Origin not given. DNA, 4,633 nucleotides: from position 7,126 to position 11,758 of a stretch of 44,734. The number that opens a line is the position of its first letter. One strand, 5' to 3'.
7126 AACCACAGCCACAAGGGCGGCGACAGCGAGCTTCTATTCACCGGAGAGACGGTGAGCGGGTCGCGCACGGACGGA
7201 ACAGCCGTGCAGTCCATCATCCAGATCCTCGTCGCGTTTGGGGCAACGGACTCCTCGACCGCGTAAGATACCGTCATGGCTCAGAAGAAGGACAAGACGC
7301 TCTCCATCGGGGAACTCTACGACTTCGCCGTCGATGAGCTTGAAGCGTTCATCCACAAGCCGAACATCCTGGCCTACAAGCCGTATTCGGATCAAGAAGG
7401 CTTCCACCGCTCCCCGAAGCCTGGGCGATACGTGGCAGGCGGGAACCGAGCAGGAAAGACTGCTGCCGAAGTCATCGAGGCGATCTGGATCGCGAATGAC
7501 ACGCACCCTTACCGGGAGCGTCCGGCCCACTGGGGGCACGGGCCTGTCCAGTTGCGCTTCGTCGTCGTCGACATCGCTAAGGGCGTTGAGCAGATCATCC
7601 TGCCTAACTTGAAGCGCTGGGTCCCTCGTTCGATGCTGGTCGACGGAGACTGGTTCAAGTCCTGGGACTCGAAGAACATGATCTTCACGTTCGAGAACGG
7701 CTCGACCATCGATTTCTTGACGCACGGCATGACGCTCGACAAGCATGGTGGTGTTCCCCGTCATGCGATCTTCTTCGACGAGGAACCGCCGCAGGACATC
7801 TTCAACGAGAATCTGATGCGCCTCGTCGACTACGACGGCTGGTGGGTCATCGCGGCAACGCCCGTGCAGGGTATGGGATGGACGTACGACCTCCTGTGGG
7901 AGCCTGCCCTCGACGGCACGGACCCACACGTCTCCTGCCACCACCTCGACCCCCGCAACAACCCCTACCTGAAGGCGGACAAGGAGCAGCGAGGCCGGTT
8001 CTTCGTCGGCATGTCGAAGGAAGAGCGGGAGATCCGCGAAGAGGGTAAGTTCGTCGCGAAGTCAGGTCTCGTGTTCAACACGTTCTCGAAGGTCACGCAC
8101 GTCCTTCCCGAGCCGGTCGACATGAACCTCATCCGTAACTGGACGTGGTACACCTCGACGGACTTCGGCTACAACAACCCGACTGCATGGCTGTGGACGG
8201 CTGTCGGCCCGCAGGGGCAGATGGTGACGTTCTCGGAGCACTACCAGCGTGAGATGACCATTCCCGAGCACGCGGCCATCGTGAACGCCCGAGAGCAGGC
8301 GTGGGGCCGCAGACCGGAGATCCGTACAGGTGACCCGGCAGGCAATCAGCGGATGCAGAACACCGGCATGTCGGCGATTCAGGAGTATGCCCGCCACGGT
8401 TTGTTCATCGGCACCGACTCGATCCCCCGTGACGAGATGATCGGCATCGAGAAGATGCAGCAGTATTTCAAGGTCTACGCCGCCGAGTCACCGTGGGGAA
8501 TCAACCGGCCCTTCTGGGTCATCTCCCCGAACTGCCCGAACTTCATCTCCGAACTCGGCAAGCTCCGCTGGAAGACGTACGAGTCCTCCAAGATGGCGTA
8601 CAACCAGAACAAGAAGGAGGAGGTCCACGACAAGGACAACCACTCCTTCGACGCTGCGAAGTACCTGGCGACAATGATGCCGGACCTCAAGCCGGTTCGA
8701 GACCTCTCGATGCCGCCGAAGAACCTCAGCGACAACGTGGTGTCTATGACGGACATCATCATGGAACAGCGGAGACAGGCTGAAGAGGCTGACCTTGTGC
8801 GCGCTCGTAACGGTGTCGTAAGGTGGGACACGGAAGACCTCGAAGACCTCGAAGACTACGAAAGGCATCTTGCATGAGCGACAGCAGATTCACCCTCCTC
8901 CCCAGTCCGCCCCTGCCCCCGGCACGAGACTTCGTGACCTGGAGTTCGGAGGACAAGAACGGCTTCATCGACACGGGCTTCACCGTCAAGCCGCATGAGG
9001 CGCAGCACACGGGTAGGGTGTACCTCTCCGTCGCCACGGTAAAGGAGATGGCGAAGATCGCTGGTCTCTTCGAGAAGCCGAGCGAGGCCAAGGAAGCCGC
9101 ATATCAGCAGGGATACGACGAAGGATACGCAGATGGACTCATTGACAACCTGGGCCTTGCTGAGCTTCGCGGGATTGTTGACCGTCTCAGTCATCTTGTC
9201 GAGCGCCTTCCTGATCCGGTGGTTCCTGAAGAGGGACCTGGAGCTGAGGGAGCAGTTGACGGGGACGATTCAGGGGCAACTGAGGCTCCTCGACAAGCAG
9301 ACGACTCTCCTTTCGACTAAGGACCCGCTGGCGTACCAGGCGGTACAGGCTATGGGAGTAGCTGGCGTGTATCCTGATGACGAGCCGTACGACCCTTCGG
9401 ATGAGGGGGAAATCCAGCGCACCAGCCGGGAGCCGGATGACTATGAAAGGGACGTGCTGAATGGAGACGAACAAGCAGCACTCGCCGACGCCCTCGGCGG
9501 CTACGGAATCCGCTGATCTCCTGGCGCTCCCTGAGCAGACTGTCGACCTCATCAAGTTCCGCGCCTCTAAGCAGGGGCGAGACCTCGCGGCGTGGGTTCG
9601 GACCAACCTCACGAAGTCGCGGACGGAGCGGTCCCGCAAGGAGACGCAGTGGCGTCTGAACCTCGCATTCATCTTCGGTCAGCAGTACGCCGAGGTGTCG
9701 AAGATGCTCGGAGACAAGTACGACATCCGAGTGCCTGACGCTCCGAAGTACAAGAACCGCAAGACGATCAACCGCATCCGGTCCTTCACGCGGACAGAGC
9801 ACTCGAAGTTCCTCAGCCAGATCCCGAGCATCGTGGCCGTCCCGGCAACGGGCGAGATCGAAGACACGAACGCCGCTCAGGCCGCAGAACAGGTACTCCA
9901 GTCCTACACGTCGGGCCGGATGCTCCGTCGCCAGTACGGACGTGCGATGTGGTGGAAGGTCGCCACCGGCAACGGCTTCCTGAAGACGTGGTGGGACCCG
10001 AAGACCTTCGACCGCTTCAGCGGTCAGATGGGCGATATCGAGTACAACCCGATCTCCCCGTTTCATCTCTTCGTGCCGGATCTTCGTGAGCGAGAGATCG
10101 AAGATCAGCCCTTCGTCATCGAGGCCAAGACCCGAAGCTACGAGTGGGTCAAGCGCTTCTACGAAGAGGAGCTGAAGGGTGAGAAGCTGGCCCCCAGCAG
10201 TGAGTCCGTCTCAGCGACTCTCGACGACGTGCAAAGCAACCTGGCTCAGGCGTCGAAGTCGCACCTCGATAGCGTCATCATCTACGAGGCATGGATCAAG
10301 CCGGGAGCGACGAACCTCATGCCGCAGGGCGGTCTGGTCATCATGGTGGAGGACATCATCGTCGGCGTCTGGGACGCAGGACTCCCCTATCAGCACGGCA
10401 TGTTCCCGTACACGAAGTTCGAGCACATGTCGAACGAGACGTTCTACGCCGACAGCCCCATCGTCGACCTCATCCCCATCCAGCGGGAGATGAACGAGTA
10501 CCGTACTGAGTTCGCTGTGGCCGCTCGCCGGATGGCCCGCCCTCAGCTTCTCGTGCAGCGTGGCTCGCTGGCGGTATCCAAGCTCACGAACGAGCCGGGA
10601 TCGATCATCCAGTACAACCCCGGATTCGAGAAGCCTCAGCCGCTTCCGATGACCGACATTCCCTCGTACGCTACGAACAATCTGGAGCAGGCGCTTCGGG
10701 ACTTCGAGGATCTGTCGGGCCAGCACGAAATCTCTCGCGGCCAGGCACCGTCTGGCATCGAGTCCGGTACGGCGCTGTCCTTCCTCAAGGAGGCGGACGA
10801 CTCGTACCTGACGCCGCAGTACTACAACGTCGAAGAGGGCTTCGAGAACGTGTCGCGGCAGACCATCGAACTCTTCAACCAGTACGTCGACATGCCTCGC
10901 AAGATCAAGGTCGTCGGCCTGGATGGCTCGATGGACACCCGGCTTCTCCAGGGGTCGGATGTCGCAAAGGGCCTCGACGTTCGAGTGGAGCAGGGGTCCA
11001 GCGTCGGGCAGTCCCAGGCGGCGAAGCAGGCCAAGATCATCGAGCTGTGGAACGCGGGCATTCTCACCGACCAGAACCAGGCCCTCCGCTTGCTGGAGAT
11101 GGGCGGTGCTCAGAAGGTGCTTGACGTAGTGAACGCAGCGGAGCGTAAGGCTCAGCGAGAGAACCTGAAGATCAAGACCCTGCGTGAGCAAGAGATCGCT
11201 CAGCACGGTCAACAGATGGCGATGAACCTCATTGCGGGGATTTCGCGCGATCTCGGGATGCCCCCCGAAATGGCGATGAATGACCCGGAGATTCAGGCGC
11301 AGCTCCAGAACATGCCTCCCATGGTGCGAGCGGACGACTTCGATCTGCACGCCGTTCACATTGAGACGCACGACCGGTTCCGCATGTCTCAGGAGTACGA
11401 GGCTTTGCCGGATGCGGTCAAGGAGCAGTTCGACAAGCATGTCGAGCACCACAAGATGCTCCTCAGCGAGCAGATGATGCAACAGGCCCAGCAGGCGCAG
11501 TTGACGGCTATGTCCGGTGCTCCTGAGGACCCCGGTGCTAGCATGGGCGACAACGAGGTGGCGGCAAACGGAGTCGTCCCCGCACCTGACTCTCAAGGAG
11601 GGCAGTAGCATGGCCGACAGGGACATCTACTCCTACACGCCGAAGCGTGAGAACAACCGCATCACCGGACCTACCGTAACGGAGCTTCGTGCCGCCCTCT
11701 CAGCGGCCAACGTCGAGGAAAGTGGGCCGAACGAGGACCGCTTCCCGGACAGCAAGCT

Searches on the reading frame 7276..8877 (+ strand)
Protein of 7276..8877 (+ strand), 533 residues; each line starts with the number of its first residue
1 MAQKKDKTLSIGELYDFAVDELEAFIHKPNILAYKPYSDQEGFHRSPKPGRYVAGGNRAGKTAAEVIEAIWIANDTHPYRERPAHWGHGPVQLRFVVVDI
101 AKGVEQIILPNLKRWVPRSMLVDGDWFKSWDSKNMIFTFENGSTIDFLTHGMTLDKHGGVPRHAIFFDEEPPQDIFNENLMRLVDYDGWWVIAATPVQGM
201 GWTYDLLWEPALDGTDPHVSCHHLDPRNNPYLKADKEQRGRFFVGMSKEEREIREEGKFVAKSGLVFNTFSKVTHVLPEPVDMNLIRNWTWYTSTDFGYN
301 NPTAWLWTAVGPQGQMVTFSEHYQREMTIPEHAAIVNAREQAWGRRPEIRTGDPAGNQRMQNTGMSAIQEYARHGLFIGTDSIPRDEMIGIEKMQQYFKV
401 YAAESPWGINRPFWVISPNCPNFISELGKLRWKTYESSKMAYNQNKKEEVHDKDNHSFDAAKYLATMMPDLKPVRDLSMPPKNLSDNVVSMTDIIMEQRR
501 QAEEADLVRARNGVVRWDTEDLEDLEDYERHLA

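Call 30: search_protein_families(library=phrogs, proteins=[window:7276-8877:+], max_evalue=0.001)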
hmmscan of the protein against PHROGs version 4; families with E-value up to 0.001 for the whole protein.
window:7276-8877:+ (533 aa): 5 families
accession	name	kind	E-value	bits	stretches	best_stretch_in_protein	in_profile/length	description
phrog_2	-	head and packaging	2.5e-19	70.5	1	32-473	262-596/807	terminase large subunit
phrog_5653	-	head and packaging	7.8e-11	43.1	1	257-467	1-179/199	terminase large subunit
phrog_10250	-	head and packaging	1.6e-08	35.6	1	256-468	15-216/228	terminase large subunit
phrog_31467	-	unknown function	4e-05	24.2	1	158-200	182-224/261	-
phrog_6672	-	head and packaging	7.5e-05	23.3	0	414-466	80-127/145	terminase large subunit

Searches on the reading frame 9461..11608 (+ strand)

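Call 30: search_protein_families(library=phrogs, proteins=[window:9461-11608:+], max_evalue=0.001)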
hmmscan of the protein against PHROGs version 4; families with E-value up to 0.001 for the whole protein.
window:9461-11608:+ (715 aa): 2 families
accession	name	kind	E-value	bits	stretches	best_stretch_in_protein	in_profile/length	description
phrog_156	-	head and packaging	3e-43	149.2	1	36-683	5-659/681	portal protein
phrog_332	-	connector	3.9e-07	29.8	1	41-592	9-532/560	head-tail adaptor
